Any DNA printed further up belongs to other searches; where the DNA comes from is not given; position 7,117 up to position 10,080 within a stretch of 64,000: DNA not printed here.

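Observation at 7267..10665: Two-gene operon: small 2-TM protein plus 887-aa RdrB-like adenosine/AMP-deaminase-fold protein (candidate defence or nucleotide-editing module lacking an RdrA-type ATPase)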

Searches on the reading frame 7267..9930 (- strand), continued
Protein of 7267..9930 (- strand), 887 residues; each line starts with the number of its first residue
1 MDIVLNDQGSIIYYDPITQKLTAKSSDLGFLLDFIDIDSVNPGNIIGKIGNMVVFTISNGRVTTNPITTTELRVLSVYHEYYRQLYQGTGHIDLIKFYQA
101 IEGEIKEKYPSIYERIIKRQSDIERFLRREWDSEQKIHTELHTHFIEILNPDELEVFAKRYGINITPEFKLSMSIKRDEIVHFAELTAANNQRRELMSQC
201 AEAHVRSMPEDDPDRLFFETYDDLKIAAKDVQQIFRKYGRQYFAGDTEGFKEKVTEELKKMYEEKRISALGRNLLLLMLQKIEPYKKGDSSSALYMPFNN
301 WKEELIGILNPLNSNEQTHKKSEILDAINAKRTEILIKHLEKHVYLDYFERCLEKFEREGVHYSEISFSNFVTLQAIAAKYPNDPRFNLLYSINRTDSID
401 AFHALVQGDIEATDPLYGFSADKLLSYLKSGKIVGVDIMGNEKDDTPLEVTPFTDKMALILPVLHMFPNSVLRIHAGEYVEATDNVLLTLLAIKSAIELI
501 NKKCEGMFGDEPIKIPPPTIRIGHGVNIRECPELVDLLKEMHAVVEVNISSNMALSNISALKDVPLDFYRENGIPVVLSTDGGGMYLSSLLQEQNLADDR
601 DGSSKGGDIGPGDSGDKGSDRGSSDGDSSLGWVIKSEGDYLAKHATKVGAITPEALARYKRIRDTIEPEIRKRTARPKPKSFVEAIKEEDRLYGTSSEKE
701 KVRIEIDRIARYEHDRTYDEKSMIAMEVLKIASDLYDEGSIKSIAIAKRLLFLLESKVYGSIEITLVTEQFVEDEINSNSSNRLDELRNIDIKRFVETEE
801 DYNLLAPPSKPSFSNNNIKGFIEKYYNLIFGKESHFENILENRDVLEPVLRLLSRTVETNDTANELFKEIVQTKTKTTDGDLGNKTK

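Call 68: search_dna_similar(query=window:7267-9930:-, collection=plasmids, mode=protein, max_evalue=0.001, max_rows=15)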
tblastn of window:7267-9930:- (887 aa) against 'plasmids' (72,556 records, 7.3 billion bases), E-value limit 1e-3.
Records with a match: 3; places in all: 3; records where one place covers at least 80% of the query: 0.
Best place of each record, by identity: <60% 3.
By first word of the organism name: Nostoc 2; Streptomyces 1.
By predicted mobility (MOB-suite, as given by PLSDB): non-mobilizable 1; conjugative 1; mobilizable 1.
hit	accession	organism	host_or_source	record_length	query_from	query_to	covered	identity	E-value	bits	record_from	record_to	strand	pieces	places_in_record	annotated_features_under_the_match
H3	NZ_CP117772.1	Nostoc sp. UHCC 0926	whole organism,lichen surface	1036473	432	600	19%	26.2%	6e-5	55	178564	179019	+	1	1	none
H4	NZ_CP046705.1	Nostoc sp. ATCC 53789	-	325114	432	600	19%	25.6%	5e-5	55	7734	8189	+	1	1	adenosine deaminase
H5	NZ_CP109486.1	Streptomyces sp. NBC_01445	-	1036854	432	597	19%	26.0%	6e-5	55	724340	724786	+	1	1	record has no annotation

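Call 76: find_homologous_proteins(query=A4, max_evalue=1e-20)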
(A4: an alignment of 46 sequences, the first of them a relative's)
Query A4 (46 sequences) (477 aa, profile of the alignment): 21 proteins with E <= 1e-20 among 8000 candidates.
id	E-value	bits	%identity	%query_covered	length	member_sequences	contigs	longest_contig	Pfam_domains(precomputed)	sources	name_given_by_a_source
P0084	1.3e-118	415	29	88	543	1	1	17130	PF00962.29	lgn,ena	-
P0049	1.7e-116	408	100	100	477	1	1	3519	PF00962.29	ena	-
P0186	9.2e-114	399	32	87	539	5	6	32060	PF00962.29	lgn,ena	-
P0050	5.1e-113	396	44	99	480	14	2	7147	PF00962.29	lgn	-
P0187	6.7e-110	386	43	100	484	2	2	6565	PF00962.29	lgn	-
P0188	8.4e-110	386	39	99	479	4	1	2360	PF00962.29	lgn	-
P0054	8.4e-108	379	41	99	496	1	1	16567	PF00962.29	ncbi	-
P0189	1.8e-107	378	44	99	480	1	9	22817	PF00962.29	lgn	-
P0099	2.3e-104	368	33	70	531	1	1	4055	PF00962.29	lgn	-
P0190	2.9e-101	358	43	99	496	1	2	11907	PF00962.29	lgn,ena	-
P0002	3.1e-97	344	34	98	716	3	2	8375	PF00962.29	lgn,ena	-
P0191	4.2e-93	331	36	95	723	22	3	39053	PF00962.29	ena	-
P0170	9.1e-93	330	25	72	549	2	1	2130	PF00962.29,PF01979.27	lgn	-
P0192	7.3e-92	327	33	93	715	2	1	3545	PF00962.29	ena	-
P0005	6.2e-91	324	35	73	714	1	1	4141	PF00962.29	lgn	-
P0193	8.5e-90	320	47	49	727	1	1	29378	PF00962.29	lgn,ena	-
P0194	4.4e-83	298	33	93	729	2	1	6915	PF00962.29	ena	-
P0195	2.5e-79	285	39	51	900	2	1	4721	PF00962.29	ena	-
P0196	3.5e-57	212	32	27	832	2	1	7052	PF00962.29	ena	-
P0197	4.7e-57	212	32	27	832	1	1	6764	PF00962.29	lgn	-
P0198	8.5e-57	211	29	27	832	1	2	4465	PF00962.29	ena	-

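Call 77: find_encoding_contigs(protein=P0189, flank=7000, max_places=3)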
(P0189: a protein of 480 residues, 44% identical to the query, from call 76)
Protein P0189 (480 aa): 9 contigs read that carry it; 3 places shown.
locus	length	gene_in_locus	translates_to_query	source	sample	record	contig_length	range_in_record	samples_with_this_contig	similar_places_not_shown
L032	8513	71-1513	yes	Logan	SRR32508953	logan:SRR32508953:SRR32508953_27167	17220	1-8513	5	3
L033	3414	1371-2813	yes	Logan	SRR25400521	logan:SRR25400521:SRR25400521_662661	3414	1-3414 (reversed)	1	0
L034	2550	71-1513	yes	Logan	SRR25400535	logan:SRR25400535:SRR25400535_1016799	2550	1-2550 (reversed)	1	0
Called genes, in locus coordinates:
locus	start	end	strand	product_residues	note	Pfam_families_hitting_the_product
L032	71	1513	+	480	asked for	PF00962:A_deaminase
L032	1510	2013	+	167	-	-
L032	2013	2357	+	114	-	-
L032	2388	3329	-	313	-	-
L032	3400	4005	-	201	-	-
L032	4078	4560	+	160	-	-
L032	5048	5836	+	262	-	PF00106:adh_short, PF08659:KR, PF23441:SDR, PF13561:adh_short_C2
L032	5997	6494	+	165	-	PF04073:tRNA_edit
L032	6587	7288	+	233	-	-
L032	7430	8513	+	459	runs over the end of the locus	PF01381:HTH_3, PF07022:Phage_CI_repr (weak), PF12844:HTH_19, PF13443:HTH_26, PF13560:HTH_31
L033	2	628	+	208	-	?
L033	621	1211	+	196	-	PF00265:TK, PF13604:AAA_30 (weak)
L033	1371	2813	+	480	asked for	PF00962:A_deaminase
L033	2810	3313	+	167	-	-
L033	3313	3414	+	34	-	?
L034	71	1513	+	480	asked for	PF00962:A_deaminase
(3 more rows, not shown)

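Call 78: find_encoding_contigs(protein=P0186, flank=7000, max_places=3)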
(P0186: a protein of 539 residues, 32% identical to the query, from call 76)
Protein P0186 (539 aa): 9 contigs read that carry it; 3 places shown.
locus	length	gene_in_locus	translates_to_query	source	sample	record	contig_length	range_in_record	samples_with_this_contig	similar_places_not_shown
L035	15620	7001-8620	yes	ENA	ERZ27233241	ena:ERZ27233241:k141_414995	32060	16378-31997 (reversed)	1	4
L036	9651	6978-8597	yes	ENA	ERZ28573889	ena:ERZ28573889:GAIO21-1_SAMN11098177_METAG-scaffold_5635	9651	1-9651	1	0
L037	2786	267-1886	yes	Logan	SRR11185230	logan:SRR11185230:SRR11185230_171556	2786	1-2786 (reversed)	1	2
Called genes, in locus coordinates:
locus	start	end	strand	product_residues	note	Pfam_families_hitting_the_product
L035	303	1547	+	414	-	PF11104:PilM_2, PF02491:SHS2_FTSA, PF14450:FtsA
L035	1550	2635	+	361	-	PF00091:Tubulin, PF12327:FtsZ_C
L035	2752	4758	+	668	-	PF17191:RecG_wedge, PF04851:ResIII, PF00270:DEAD, PF07517:SecA_DEAD (weak), PF00271:Helicase_C, PF19833:RecG_dom3_C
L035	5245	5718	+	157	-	PF00583:Acetyltransf_1, PF13673:Acetyltransf_10, PF13508:Acetyltransf_7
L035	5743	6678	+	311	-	-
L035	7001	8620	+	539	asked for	PF00962:A_deaminase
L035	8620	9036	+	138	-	-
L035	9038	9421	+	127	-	-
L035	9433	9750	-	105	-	PF00589:Phage_integrase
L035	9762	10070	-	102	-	PF00589:Phage_integrase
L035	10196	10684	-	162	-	PF00583:Acetyltransf_1 (weak)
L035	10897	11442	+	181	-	PF08667:BetR (faint), PF12844:HTH_19, PF13560:HTH_31 (weak), PF01381:HTH_3, PF01381:HTH_3, PF12844:HTH_19, PF13443:HTH_26 (weak), PF13560:HTH_31, +2 more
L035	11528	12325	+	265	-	PF01555:N6_N4_Mtase, PF03602:Cons_hypoth95 (weak), PF01555:N6_N4_Mtase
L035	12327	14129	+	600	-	-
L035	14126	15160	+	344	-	PF02086:MethyltransfD12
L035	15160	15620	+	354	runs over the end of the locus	-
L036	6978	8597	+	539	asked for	PF00962:A_deaminase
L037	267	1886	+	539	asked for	PF00962:A_deaminase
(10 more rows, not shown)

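Call 85: find_related_loci(query=A1, collection=viral_contigs, flank=6000)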
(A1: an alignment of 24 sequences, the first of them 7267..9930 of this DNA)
Query A1 (887 aa) in viral_contigs; peptide patterns used: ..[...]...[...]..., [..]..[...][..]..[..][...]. (x = any residue, [..] = any of these).
41 stretches matched a pattern, but none encodes a relative of the query by tblastn (E <= 1e-3).

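Call 86: find_related_loci(query=A1, collection=metagenome_contigs, flank=7000)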
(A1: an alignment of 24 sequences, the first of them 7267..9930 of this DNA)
Query A1 (887 aa) in metagenome_contigs; peptide patterns used: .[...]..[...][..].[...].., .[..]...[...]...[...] (x = any residue, [..] = any of these).
467 stretches matched a pattern; 13 encode a relative of the query (tblastn E <= 1e-3); 12 distinct loci.
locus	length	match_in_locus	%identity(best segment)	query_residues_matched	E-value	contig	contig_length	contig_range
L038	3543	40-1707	41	131-772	4e-86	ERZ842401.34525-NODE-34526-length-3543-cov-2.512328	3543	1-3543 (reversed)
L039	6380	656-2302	31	1-620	1e-70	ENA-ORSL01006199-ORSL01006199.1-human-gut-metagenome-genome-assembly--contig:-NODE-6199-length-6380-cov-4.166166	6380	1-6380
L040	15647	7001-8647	31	1-620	5e-70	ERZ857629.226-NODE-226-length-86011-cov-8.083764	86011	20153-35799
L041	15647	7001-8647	32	1-620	2e-69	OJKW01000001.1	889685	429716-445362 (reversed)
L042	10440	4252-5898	32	1-620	2e-68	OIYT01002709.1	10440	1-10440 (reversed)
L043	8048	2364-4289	34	3-781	1e-64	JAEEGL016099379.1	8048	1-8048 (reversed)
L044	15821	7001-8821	29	67-786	4e-67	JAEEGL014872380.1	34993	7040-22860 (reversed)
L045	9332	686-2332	41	1-620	1e-60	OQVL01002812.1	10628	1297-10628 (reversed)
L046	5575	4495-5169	38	342-586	2e-40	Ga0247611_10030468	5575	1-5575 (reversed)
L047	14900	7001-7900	33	291-609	3e-35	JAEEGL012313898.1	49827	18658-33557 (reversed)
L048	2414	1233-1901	37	361-597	2e-31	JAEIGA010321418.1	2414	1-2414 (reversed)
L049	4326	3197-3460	31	521-613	2e-6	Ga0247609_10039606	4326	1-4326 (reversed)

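Call 90: search_protein_families(library=pfam, proteins=[L047:3325-4785:+, L047:5130-6404:+, L047:7947-8663:+, L047:10891-13140:+, L047:1877-2758:+, L018:2314-3540:+, L018:3608-4642:+, L018:4716-5708:+, L018:8144-9043:-, L018:9620-10729:+], max_evalue=0.001)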
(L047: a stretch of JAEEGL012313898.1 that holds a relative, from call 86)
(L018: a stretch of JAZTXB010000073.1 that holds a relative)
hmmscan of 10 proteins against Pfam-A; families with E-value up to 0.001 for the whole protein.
L047:3325-4785:+ (486 aa): 1 family
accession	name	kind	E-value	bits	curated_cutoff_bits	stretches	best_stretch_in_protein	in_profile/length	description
PF12725.13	DUF3810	-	1.3e-29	104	28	1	74-298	32-248/311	Protein of unknown function (DUF3810)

L047:5130-6404:+ (424 aa): 9 families
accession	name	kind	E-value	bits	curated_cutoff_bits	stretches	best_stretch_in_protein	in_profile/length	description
PF07992.20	Pyr_redox_2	-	5.3e-36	125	26.1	1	2-278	1-291/291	Pyridine nucleotide-disulphide oxidoreductase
PF13738.12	Pyr_redox_3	-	1.4e-15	57.8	30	1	53-261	77-305/305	Pyridine nucleotide-disulphide oxidoreductase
PF03486.20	HI0933_like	-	1.3e-08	35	50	1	3-40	2-40/244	HI0933-like protein Rossmann domain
PF12831.13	FAD_oxidored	-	3e-08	33.8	27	1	3-69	1-70/416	FAD dependent oxidoreductase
PF01266.30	DAO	-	7.6e-08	32.7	27.9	1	3-36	1-35/353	FAD dependent oxidoreductase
PF00070.33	Pyr_redox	-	2.6e-06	28.3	22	0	142-207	1-80/82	Pyridine nucleotide-disulphide oxidoreductase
PF00890.30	FAD_binding_2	-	8.1e-06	25.7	20.4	1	3-37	1-36/414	FAD binding domain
PF01134.28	GIDA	-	4.7e-05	23.1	22.1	0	3-31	1-29/391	Glucose inhibited division protein A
PF13450.12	NAD_binding_8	-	7.9e-05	23.3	21.9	1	6-42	1-38/68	NAD(P)-binding Rossmann-like domain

L047:7947-8663:+ (238 aa): 0 families

L047:10891-13140:+ (749 aa): 2 families
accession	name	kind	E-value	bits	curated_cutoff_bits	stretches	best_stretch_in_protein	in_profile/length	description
PF16403.11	Bact_surface_Ig-like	-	1.3e-23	83.3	27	2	169-239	1-71/71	Bacterial surface protein, Ig-like domain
PF09992.14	NAGPA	-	1.4e-14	55.1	25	1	582-746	22-168/169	Phosphodiester glycosidase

L047:1877-2758:+ (293 aa): 1 family
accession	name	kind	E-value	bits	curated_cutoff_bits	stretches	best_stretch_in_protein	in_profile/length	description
PF00198.28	2-oxoacid_dh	-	1.3e-12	48.1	23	2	189-274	145-228/232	2-oxoacid dehydrogenases acyltransferase (catalytic domain)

L018:2314-3540:+ (408 aa): 3 families
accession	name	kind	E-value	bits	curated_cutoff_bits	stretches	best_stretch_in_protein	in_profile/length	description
PF00579.31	tRNA-synt_1b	-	1.5e-69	235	21.1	1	26-313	2-291/292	tRNA synthetases class I (W and Y)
PF22421.1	SYY_C-terminal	-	8.7e-26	90.1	27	1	324-404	1-82/83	Tyrosine--tRNA ligase SYY-like C-terminal domain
PF01479.30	S4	-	5.1e-05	23.4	22.8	1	343-381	3-41/48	S4 domain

L018:3608-4642:+ (344 aa): 1 family
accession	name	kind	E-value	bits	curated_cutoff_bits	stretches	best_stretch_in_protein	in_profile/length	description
PF00523.23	Fusion_gly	-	1.2e-06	27.6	29.8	1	13-82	53-122/487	Fusion glycoprotein F0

L018:4716-5708:+ (330 aa): 2 families
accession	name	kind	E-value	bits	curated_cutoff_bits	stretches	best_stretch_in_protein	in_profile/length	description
PF13180.12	PDZ_2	-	1.8e-08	35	27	1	142-189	26-73/80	PDZ domain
PF05362.19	Lon_C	-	3.9e-06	27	21.1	1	230-326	108-201/205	Lon protease (S16) C-terminal proteolytic domain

L018:8144-9043:- (299 aa): 2 families
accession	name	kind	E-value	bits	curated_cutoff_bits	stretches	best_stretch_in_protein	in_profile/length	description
PF03466.25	LysR_substrate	-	3.6e-26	92.3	28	1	98-295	6-205/209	LysR substrate binding domain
PF00126.33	HTH_1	-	1.9e-17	63.4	26.6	1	11-69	2-60/60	Bacterial regulatory helix-turn-helix protein, lysR family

L018:9620-10729:+ (369 aa): 0 families
